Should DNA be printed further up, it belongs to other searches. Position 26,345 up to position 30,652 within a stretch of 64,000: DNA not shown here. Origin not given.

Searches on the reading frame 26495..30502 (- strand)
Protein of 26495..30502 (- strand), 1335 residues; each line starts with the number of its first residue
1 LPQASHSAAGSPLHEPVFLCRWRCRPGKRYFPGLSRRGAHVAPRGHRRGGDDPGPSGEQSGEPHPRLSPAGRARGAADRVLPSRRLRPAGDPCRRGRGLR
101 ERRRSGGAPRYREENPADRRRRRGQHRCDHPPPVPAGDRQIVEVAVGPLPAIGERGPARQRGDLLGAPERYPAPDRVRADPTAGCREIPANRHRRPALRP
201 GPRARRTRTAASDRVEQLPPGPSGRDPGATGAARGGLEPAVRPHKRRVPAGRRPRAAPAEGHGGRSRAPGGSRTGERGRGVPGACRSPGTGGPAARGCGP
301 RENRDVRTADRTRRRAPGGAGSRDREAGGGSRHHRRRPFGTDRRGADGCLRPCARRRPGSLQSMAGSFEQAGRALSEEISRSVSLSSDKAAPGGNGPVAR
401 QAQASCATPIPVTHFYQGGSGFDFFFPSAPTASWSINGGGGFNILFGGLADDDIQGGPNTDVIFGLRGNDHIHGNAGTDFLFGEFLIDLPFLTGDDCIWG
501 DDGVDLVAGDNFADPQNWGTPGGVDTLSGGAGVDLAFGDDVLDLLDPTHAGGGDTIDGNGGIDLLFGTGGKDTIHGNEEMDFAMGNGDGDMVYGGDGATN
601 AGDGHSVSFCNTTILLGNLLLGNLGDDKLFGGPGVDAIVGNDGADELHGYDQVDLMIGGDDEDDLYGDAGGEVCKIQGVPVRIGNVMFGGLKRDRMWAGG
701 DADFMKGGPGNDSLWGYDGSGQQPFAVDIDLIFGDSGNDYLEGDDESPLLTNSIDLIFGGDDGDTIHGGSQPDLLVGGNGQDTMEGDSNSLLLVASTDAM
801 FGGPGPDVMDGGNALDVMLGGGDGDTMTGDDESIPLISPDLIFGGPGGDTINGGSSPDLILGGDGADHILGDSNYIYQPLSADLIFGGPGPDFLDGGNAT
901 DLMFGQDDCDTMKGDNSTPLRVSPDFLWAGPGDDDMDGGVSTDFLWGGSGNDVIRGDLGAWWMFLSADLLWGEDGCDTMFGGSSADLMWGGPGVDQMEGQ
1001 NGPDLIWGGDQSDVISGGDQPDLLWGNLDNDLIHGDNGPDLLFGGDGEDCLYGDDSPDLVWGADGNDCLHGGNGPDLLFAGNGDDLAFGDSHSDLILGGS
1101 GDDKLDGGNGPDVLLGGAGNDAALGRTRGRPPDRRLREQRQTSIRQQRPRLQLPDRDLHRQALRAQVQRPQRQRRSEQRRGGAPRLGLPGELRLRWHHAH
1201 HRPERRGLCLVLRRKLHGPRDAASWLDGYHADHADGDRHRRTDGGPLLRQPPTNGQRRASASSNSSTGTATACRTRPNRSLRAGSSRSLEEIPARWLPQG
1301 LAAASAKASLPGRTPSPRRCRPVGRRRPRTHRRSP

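Call 75: search_protein_families(library=pfam, proteins=[window:26495-30502:-], max_evalue=0.00001)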
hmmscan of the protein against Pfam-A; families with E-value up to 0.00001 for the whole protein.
window:26495-30502:- (1335 aa): 1 family
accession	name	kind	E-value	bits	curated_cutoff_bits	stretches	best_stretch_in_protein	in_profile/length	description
PF00353.25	HemolysinCabind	-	4e-54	180.5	23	2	456-484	2-30/36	RTX calcium-binding nonapeptide repeat (4 copies)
